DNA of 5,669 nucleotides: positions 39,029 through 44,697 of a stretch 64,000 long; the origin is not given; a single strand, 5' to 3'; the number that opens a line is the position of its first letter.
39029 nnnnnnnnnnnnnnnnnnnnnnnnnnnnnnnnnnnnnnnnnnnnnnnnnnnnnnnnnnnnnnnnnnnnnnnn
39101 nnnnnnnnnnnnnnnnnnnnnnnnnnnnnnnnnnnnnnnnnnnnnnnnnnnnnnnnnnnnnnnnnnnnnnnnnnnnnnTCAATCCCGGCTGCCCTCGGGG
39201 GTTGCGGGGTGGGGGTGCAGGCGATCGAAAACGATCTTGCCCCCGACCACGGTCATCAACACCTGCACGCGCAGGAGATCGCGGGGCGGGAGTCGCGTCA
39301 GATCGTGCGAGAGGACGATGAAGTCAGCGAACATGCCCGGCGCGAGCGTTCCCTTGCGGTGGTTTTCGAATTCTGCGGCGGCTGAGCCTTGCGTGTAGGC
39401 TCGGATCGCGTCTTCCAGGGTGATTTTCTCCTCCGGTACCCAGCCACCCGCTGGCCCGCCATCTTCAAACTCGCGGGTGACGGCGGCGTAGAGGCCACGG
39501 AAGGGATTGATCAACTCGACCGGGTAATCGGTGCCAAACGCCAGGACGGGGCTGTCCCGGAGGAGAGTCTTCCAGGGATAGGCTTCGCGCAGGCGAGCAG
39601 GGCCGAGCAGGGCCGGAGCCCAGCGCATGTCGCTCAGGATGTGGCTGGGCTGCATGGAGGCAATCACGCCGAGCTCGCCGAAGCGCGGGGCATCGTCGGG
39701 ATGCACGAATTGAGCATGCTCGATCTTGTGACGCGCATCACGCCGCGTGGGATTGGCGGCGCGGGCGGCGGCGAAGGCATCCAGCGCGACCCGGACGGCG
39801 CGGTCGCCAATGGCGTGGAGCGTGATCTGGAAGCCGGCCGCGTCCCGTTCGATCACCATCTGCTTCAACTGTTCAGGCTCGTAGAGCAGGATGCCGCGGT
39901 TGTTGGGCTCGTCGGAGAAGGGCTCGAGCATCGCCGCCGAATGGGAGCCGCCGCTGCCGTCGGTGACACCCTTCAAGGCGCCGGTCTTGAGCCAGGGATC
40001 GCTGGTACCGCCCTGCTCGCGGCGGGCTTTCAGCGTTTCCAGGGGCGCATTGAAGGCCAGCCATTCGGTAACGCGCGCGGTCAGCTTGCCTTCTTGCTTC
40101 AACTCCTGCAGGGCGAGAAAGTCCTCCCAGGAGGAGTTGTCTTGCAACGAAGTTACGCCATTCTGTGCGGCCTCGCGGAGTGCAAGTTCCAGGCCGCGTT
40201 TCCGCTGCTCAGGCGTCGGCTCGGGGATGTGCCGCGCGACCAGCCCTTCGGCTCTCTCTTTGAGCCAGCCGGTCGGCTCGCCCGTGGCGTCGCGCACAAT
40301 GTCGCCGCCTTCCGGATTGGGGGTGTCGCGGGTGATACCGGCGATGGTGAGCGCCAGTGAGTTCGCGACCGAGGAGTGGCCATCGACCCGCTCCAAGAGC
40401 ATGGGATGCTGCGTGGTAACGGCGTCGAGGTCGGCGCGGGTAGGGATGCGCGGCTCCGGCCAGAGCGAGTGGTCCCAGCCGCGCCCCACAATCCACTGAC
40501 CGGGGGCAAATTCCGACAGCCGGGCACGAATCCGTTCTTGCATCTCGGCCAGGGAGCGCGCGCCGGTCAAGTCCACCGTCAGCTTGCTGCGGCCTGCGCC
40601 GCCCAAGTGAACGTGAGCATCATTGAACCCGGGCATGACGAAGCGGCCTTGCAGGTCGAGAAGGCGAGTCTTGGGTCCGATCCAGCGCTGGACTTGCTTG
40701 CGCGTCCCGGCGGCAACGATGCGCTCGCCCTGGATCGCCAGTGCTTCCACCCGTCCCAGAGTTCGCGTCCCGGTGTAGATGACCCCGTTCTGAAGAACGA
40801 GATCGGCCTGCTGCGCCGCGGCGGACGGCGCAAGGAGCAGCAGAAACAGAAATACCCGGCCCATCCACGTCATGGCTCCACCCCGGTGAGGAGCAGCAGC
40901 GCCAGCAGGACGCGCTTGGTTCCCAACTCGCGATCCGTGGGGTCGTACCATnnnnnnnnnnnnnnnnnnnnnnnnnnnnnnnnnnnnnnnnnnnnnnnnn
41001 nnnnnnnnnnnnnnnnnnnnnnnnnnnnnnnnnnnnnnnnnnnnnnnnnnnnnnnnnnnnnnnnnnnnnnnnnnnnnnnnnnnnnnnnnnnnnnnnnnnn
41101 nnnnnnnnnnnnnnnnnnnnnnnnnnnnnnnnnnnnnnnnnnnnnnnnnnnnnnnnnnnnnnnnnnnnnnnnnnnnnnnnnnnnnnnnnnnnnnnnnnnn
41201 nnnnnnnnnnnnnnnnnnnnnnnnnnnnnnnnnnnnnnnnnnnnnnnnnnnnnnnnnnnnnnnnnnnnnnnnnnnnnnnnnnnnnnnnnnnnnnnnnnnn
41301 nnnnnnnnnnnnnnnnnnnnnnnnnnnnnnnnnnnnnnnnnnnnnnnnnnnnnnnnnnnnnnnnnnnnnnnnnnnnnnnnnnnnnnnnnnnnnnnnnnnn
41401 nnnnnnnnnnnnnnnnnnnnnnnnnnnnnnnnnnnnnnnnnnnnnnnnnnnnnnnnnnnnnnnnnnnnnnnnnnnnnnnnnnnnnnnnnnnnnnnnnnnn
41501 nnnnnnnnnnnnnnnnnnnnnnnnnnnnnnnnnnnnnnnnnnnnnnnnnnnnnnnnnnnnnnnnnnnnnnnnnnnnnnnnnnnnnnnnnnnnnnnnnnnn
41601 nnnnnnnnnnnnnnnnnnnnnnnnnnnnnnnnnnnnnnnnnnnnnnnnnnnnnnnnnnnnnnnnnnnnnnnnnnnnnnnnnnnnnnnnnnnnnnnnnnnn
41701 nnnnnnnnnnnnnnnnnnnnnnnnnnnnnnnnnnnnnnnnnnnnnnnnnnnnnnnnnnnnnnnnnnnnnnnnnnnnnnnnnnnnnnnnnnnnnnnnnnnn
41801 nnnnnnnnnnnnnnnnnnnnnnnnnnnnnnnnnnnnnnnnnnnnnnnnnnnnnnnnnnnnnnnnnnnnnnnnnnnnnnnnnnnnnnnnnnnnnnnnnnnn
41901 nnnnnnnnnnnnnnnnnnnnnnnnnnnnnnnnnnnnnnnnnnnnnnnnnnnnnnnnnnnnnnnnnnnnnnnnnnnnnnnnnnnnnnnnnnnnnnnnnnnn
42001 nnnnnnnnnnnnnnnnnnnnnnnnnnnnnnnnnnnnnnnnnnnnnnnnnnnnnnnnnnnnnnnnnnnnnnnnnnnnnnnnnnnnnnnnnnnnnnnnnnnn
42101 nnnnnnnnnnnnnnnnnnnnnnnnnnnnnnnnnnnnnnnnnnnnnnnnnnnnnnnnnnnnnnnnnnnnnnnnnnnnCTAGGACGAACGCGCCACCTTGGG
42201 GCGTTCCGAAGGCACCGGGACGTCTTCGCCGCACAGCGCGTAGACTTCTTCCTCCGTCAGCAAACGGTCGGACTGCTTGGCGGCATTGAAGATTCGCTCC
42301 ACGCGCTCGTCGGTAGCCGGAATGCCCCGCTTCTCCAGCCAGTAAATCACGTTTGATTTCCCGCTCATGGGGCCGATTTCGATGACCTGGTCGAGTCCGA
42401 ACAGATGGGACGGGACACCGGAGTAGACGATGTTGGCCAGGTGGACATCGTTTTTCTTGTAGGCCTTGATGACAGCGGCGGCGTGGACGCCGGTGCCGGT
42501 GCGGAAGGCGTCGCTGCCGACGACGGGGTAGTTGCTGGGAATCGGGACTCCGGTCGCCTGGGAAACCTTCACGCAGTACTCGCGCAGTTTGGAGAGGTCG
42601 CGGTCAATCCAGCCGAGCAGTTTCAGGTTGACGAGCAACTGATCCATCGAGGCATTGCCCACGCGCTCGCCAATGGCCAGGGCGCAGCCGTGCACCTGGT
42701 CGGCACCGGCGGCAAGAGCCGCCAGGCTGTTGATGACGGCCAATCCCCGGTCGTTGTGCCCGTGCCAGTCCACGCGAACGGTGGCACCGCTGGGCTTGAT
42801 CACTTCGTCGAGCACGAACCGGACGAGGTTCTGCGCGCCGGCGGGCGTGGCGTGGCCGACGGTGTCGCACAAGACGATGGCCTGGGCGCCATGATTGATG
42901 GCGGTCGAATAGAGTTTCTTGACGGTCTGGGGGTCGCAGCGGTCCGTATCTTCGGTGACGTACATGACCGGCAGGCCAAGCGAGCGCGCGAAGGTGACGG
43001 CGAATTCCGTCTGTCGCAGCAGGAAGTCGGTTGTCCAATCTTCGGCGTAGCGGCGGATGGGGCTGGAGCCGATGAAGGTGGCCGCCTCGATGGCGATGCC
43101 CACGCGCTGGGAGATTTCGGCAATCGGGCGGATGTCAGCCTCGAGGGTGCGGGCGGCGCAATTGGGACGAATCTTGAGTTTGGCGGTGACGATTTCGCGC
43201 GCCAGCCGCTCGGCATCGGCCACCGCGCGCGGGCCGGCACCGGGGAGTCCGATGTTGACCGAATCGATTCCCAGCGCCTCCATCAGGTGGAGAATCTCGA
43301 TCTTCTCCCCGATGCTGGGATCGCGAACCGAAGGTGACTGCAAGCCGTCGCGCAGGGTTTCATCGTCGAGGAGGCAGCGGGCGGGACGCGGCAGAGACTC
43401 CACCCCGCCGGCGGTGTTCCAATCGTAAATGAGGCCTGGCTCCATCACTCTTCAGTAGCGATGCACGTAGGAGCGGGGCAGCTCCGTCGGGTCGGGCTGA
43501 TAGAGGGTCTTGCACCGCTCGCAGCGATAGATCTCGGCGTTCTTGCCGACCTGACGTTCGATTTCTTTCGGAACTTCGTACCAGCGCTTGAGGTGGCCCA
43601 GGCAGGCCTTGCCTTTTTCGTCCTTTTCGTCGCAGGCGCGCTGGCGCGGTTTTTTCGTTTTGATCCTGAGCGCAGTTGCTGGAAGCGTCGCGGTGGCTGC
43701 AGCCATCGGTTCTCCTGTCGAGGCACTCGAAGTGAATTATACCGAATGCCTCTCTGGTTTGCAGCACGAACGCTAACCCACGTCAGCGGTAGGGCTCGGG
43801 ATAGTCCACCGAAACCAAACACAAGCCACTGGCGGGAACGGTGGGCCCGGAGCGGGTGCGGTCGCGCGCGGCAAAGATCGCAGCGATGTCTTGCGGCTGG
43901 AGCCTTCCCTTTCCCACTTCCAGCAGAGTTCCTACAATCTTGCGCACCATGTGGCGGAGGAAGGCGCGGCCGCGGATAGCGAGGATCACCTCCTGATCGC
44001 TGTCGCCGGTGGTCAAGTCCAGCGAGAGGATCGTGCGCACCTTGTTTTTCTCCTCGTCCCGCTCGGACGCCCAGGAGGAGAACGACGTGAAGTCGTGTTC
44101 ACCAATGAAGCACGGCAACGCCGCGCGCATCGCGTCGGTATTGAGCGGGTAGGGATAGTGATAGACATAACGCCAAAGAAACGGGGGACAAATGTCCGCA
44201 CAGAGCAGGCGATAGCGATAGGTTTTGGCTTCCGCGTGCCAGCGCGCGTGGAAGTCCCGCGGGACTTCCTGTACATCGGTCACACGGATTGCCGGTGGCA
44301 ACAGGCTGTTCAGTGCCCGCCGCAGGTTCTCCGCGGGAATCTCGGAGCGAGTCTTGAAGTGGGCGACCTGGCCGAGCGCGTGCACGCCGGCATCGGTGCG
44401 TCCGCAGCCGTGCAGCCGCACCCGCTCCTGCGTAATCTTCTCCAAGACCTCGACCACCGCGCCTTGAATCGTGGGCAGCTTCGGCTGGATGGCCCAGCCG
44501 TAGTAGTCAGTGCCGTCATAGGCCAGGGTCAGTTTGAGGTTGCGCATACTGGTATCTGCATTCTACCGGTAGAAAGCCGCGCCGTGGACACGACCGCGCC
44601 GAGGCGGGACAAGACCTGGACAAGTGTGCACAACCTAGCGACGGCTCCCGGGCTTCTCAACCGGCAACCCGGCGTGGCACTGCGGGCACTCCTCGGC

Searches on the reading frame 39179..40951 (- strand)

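Call 21: search_protein_families(library=pfam, max_evalue=0.00001, proteins=[window:39179-40951:-])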
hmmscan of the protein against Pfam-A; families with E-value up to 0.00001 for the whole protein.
window:39179-40951:- (590 aa): 2 families
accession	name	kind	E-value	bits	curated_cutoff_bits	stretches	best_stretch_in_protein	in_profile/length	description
PF07969.17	Amidohydro_3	-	3.1e-114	383.5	29.7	1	97-575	2-472/472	Amidohydrolase family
PF01979.26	Amidohydro_1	-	1.3e-12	48.1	25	1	246-574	30-345/345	Amidohydrolase family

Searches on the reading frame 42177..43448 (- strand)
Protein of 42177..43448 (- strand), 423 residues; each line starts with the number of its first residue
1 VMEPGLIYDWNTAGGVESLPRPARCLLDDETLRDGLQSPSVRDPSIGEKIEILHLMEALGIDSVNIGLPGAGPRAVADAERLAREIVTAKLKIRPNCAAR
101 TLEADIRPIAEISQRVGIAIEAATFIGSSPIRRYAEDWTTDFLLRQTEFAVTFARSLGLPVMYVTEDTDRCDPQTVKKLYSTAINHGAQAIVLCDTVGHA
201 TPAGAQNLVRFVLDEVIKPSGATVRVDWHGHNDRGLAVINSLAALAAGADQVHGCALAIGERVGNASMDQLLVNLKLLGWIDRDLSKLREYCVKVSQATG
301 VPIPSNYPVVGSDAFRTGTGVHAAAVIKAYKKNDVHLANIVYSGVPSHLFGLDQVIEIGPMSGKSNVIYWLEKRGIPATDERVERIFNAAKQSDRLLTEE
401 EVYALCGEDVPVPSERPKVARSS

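Call 21: search_protein_families(library=pfam, max_evalue=0.00001, proteins=[window:42177-43448:-])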
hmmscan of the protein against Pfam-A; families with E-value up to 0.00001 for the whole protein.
window:42177-43448:- (423 aa): 1 family
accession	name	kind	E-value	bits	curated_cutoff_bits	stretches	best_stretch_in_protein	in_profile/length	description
PF00682.25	HMGL-like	-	5e-42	144.5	29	1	29-286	6-251/260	HMGL-like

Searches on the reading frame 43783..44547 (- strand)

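Call 21: search_protein_families(library=pfam, max_evalue=0.00001, proteins=[window:43783-44547:-])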
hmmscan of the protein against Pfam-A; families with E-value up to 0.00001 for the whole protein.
window:43783-44547:- (254 aa): 1 family
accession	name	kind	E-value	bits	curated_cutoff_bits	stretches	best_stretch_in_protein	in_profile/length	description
PF01416.25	PseudoU_synth_1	-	8.2e-42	142.5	23.3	2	147-250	5-108/108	tRNA pseudouridine synthase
